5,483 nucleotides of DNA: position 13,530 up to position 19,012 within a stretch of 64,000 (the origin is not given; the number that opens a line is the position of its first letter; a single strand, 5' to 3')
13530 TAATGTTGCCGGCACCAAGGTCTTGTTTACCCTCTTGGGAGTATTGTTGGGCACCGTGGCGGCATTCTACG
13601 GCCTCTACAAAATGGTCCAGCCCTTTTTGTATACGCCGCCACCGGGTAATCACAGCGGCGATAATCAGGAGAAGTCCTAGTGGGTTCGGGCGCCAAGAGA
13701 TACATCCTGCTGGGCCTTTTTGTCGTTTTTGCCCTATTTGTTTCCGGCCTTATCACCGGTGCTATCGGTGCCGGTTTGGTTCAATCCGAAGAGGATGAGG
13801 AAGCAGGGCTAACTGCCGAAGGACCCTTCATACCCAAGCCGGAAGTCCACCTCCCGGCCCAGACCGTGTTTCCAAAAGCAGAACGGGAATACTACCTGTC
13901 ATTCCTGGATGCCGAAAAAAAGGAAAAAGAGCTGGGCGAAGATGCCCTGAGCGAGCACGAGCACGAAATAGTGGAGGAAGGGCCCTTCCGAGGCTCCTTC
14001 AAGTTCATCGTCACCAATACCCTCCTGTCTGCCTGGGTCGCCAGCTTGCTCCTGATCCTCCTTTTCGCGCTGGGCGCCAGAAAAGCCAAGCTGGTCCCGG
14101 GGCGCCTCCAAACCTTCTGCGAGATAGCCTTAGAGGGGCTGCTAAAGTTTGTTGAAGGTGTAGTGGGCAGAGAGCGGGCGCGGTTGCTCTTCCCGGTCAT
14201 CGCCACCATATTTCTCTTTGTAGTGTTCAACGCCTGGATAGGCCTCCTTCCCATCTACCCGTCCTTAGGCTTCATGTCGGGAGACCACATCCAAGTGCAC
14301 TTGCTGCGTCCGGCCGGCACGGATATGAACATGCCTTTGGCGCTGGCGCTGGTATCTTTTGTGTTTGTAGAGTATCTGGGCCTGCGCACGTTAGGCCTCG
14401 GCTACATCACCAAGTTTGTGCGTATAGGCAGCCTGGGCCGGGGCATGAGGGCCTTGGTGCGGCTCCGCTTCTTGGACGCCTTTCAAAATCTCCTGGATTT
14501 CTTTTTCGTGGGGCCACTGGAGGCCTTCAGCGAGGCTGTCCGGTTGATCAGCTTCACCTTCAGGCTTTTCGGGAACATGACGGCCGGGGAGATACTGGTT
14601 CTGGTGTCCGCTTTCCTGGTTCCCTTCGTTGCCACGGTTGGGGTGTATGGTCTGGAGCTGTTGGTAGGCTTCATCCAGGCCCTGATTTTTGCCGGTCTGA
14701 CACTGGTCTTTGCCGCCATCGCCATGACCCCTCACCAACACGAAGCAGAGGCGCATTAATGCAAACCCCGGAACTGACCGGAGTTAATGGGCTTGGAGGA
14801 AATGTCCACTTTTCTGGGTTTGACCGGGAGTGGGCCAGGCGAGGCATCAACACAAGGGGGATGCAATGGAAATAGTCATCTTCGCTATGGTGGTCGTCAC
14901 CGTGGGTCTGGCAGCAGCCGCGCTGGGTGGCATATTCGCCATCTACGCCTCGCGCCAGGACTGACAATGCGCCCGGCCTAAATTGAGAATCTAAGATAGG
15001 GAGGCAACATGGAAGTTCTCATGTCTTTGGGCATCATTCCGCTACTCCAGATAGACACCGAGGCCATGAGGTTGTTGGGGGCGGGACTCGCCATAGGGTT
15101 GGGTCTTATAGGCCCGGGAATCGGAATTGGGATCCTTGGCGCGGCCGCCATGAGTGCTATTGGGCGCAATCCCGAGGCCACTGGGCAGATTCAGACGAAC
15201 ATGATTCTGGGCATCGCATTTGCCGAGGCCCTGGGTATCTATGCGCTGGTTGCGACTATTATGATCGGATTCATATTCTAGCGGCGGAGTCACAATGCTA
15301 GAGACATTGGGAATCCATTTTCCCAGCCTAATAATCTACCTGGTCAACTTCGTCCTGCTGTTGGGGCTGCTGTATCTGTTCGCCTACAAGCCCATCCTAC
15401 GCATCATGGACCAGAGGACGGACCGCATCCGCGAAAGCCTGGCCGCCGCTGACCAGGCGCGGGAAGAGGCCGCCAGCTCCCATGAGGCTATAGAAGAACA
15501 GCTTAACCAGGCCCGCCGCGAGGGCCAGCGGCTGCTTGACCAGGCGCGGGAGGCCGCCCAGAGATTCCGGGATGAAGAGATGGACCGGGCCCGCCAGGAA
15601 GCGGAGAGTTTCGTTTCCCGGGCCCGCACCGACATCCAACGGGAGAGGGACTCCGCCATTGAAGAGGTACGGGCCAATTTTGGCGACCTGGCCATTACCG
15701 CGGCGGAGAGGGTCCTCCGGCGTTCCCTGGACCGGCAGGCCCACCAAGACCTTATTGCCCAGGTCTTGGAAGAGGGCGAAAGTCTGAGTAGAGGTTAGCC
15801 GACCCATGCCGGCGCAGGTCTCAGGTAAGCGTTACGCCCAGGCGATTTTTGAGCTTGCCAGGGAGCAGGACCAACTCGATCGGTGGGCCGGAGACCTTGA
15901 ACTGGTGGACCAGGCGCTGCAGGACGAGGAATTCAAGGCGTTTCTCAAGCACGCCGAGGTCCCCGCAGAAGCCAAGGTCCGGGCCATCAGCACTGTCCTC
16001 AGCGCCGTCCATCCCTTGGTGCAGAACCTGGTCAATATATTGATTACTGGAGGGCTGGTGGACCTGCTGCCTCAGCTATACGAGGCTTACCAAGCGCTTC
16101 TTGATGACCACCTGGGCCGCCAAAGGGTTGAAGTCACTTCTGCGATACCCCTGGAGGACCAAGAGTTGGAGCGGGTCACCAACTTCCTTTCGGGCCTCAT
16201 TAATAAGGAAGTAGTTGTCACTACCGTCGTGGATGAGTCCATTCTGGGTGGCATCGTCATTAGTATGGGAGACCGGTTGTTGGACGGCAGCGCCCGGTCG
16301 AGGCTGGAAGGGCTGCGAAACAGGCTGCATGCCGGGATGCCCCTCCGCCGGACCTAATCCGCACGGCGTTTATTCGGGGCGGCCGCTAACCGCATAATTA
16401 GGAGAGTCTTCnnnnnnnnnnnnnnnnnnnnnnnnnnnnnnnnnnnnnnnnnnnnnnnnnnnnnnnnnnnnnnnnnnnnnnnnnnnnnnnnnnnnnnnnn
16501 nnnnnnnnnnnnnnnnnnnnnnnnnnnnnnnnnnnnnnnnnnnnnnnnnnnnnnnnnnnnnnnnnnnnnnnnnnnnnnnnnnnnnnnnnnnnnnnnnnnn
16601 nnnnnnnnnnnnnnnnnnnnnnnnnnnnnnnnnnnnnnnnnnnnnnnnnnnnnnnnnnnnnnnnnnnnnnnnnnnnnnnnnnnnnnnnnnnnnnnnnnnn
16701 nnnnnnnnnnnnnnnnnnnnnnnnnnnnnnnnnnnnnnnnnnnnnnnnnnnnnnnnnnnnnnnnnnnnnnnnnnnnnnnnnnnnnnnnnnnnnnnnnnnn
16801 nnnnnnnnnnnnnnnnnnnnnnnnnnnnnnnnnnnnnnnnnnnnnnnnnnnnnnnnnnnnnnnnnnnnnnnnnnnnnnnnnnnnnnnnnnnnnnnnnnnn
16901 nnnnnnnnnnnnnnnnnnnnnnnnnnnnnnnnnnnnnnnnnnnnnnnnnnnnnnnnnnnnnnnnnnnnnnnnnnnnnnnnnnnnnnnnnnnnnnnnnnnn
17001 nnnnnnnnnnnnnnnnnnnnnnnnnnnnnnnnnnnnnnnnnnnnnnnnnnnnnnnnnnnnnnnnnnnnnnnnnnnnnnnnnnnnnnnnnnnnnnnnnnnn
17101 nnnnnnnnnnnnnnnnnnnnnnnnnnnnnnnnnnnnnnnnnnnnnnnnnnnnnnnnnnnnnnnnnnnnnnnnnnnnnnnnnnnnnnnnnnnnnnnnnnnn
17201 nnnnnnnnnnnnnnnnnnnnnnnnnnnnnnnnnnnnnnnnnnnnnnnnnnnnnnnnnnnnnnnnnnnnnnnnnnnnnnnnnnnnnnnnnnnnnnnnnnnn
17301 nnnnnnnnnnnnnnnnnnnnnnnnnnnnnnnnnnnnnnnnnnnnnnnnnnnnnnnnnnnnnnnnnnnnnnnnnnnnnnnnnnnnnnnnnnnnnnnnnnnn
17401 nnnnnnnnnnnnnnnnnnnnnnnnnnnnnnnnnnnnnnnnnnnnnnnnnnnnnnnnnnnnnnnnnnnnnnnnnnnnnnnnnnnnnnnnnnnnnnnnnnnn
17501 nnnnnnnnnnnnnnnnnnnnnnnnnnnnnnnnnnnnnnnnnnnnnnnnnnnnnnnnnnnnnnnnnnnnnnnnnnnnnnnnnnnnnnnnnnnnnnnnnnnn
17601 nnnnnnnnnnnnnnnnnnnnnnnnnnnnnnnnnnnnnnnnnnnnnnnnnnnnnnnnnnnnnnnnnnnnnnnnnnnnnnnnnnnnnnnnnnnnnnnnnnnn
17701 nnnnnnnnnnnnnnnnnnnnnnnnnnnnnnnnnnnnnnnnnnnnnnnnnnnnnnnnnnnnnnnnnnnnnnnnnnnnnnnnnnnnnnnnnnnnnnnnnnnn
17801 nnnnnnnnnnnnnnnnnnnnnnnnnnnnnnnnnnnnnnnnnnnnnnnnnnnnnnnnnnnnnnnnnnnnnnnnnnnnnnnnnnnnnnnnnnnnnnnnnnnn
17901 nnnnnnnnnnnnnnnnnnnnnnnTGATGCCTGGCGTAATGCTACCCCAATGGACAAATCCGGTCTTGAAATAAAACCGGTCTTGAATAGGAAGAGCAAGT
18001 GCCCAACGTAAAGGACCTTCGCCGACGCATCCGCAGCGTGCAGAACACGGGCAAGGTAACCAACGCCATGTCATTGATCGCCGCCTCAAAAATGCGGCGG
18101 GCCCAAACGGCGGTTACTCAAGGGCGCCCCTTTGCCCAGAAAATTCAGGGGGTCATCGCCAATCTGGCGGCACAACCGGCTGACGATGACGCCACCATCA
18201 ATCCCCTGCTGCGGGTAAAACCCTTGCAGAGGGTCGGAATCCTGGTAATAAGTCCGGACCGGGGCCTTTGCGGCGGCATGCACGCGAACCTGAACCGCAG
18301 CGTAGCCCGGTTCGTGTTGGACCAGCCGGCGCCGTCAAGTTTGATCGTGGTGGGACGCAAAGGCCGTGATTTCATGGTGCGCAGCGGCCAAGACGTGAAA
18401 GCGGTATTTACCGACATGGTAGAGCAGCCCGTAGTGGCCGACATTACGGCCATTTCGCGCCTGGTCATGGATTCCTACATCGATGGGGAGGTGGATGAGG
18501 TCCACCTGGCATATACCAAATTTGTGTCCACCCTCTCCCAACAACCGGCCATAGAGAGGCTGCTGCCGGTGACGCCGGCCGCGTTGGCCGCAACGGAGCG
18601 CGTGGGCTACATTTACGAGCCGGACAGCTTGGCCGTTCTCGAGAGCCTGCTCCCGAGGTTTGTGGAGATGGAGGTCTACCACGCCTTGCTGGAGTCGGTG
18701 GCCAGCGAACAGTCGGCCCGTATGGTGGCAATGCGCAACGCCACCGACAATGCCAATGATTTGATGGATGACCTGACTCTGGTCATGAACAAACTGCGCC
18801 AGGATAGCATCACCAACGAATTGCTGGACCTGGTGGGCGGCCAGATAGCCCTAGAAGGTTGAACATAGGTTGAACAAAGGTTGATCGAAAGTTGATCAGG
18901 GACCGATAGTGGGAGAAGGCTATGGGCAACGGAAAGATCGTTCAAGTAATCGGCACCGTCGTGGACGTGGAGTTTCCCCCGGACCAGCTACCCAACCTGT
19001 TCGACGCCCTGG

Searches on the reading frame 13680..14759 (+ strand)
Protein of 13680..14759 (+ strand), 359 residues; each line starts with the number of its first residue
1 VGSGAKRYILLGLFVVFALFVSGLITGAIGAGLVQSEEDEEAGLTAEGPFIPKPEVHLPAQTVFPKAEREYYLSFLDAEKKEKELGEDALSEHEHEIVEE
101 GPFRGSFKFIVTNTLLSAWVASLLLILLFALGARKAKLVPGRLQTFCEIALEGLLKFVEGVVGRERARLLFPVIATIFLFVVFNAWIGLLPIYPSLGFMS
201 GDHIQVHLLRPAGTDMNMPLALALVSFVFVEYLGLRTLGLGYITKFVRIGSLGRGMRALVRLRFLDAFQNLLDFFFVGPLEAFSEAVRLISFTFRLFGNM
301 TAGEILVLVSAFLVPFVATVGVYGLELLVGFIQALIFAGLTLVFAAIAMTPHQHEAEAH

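Call 52: search_protein_families(library=pfam, proteins=[window:13680-14759:+], max_evalue=0.00001)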
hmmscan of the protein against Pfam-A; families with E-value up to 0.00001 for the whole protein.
window:13680-14759:+ (359 aa): 1 family
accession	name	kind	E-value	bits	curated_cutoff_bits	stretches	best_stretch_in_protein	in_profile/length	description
PF00119.25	ATP-synt_A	-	1.5e-36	126.7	33.9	1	116-345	2-216/217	ATP synthase A chain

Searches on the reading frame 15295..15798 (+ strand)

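Call 52: search_protein_families(library=pfam, proteins=[window:15295-15798:+], max_evalue=0.00001)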
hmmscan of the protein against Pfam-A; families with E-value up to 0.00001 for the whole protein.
window:15295-15798:+ (167 aa): 1 family
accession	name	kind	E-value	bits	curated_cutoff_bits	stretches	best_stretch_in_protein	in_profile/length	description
PF00430.23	ATP-synt_B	-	3.5e-29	102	28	1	12-141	2-131/132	ATP synthase B/B' CF(0)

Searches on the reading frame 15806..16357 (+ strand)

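Call 52: search_protein_families(library=pfam, proteins=[window:15806-16357:+], max_evalue=0.00001)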
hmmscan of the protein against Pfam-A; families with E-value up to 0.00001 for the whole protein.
window:15806-16357:+ (183 aa): 1 family
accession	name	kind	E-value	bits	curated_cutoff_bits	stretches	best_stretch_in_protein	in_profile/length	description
PF00213.23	OSCP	-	3.8e-46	157.8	22.3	1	8-174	3-172/172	ATP synthase delta (OSCP) subunit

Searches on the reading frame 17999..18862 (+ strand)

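Call 53: search_protein_families(library=pfam, proteins=[window:17999-18862:+], max_evalue=0.00001)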
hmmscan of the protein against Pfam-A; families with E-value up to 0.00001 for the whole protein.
window:17999-18862:+ (287 aa): 1 family
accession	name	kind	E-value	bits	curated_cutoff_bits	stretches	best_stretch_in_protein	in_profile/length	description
PF00231.24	ATP-synt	-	5.3e-91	305.7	39.9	1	3-285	1-285/285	ATP synthase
